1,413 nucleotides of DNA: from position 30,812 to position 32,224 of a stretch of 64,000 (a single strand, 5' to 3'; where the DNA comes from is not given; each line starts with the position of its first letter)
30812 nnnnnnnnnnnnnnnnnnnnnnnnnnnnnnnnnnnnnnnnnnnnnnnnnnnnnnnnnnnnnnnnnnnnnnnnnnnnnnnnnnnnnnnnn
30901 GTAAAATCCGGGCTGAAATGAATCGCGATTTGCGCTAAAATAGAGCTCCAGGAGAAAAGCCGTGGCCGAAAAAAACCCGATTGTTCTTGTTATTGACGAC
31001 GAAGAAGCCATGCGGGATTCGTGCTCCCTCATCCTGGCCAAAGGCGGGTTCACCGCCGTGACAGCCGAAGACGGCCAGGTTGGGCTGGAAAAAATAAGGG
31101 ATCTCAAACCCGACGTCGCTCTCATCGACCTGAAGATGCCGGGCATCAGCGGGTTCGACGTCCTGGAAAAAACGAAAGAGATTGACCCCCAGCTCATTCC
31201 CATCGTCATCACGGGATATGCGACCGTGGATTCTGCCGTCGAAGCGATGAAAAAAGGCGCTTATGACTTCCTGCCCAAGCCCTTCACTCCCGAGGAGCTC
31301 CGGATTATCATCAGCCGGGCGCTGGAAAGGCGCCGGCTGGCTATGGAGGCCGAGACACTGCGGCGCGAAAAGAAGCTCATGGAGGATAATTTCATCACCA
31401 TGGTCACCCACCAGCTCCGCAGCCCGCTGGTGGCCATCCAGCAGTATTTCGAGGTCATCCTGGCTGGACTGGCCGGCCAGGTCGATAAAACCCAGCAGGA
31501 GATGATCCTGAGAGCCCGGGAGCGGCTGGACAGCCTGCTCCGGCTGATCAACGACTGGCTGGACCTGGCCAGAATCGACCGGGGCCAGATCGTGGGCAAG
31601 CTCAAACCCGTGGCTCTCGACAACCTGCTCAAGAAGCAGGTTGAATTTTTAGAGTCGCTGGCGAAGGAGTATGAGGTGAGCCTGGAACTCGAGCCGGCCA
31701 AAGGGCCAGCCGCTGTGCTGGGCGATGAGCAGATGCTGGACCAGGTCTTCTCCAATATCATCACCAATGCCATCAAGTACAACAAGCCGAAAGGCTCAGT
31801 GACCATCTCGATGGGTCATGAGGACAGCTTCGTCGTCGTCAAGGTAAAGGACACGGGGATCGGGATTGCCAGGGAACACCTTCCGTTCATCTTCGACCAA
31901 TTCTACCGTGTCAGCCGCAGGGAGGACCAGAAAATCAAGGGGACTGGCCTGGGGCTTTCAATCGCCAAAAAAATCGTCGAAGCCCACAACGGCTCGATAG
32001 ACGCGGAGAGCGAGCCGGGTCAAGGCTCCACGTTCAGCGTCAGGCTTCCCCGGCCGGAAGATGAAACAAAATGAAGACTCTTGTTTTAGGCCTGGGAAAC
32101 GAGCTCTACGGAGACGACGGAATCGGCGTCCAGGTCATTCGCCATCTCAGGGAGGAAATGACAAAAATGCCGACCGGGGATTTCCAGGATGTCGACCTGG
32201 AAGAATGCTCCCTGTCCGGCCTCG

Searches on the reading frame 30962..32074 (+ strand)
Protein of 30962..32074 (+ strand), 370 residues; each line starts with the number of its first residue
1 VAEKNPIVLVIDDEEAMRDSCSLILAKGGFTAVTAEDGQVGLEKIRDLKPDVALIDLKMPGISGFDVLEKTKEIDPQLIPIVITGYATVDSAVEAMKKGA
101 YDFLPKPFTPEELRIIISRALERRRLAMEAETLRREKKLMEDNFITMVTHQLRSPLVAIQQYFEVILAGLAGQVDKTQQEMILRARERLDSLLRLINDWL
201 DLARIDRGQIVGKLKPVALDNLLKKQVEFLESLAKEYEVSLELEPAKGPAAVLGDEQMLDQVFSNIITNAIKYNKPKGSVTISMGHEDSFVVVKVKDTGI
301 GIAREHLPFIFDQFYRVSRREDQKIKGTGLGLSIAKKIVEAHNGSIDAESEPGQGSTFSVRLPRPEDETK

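Call 13: search_protein_families(library=pfam, proteins=[window:30962-32074:+])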
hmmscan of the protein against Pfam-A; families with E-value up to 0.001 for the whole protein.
window:30962-32074:+ (370 aa): 5 families
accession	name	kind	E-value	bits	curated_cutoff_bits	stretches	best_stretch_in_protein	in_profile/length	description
PF02518.31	HATPase_c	-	5.6e-32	110.9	26.4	1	254-365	1-110/111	Histidine kinase-, DNA gyrase B-, and HSP90-like ATPase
PF00072.30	Response_reg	-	1.2e-26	93.5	30.2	1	8-116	1-109/111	Response regulator receiver domain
PF00512.31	HisKA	-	5.6e-13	49.2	26.9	1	142-208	3-66/66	His Kinase A (phospho-acceptor) domain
PF14501.12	HATPase_c_5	-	0.00012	22.4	22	1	261-351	8-91/102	GHKL domain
PF13581.12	HATPase_c_2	-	0.00055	20.4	27.4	0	266-342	39-112/127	Histidine kinase-like ATPase domain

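Call 86: find_homologous_proteins(query=window:30962-32074:+, max_evalue=1e-60)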
Query window:30962-32074:+ (370 aa): 5276 proteins with E <= 1e-60 among 8000 candidates; the best 120 are listed.
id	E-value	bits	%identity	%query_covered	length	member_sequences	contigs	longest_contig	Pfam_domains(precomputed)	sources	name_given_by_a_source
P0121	1.6e-217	740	93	100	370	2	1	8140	PF02518.32,PF00512.32,PF00072.31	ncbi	-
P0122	5.8e-214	728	92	100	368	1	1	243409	PF02518.32,PF00512.32,PF00072.31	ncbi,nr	ncbi:MAG: ATP-binding protein [Clostridiales bacterium]|nr:ATP-binding protein [Clostridiales bacter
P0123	8.0e-211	718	90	99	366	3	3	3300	PF02518.32,PF00512.32,PF00072.31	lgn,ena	-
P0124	4.8e-210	715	89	100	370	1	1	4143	PF02518.32,PF00512.32,PF00072.31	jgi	jgi:signal transduction histidine kinase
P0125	1.1e-208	711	88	100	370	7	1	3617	PF02518.32,PF00512.32,PF00072.31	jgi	jgi:signal transduction histidine kinase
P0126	1.1e-208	711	88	100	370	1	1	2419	PF02518.32,PF00512.32,PF00072.31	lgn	-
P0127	8.9e-207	704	88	99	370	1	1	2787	PF02518.32,PF00512.32,PF00072.31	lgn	-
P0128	5.2e-200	682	85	100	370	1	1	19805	PF02518.32,PF00512.32,PF00072.31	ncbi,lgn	-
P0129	6.2e-198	675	86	99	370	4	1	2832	PF02518.32,PF00512.32,PF00072.31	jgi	jgi:two-component system sensor histidine kinase/response regulator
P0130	2.6e-189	647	80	100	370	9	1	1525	PF02518.32,PF00512.32,PF00072.31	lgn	-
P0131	1.5e-188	644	81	98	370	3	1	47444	PF02518.32,PF00512.32,PF00072.31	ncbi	ncbi:MAG: ATP-binding protein [Candidatus Aminicenantales bacterium]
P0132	1.7e-188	644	82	99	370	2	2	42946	PF02518.32,PF00512.32,PF00072.31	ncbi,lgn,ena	-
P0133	1.5e-187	641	80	99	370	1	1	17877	PF02518.32,PF00512.32,PF00072.31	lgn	-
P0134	4.9e-187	640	80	100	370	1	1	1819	PF02518.32,PF00512.32,PF00072.31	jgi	-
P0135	1.4e-186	638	79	98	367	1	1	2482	PF02518.32,PF00512.32,PF00072.31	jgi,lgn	jgi:signal transduction histidine kinase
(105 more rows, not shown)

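Call 87: find_encoding_contigs(protein=P0121, flank=1200, max_places=2)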
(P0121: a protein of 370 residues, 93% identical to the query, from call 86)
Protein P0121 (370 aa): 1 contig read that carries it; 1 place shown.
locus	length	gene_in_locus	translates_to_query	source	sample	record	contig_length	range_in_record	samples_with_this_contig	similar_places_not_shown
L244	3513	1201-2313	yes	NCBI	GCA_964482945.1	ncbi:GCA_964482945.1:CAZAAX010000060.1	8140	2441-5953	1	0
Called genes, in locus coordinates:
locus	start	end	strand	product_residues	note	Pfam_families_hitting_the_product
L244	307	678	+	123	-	PF00072:Response_reg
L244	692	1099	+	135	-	PF00072:Response_reg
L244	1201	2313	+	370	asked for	PF00072:Response_reg, PF00512:HisKA, PF02518:HATPase_c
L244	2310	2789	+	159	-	PF01750:HycI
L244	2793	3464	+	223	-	PF02492:cobW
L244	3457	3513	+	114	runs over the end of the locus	PF01155:HypA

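Call 88: find_encoding_contigs(protein=P0122, flank=1200, max_places=2)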
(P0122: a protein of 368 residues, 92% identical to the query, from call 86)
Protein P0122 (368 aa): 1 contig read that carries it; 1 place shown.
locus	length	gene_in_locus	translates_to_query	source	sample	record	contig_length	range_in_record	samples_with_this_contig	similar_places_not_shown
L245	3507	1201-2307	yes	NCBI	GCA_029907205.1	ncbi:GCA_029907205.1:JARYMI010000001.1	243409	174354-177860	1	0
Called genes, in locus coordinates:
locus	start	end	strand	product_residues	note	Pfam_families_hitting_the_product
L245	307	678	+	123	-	PF00072:Response_reg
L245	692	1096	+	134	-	PF00072:Response_reg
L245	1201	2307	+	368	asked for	PF00072:Response_reg, PF00512:HisKA, PF02518:HATPase_c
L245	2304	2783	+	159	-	PF01750:HycI (weak)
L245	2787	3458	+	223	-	PF02492:cobW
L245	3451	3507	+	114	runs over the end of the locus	PF01155:HypA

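Call 89: find_encoding_contigs(protein=P0128, flank=1200, max_places=2)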
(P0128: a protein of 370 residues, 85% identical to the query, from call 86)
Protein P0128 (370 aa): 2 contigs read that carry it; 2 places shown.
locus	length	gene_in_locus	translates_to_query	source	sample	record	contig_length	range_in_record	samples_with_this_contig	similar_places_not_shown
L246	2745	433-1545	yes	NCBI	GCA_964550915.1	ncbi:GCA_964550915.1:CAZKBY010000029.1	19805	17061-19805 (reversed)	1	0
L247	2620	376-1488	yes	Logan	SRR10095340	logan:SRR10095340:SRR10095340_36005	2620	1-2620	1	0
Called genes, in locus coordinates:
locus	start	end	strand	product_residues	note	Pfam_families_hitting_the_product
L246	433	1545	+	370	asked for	PF00072:Response_reg, PF00512:HisKA, PF02518:HATPase_c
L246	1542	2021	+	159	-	PF01750:HycI (weak)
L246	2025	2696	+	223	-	PF02492:cobW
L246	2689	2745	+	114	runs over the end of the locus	PF01155:HypA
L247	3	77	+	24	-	?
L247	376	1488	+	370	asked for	PF00072:Response_reg, PF00512:HisKA, PF02518:HATPase_c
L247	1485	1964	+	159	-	PF01750:HycI (weak)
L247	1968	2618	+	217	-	?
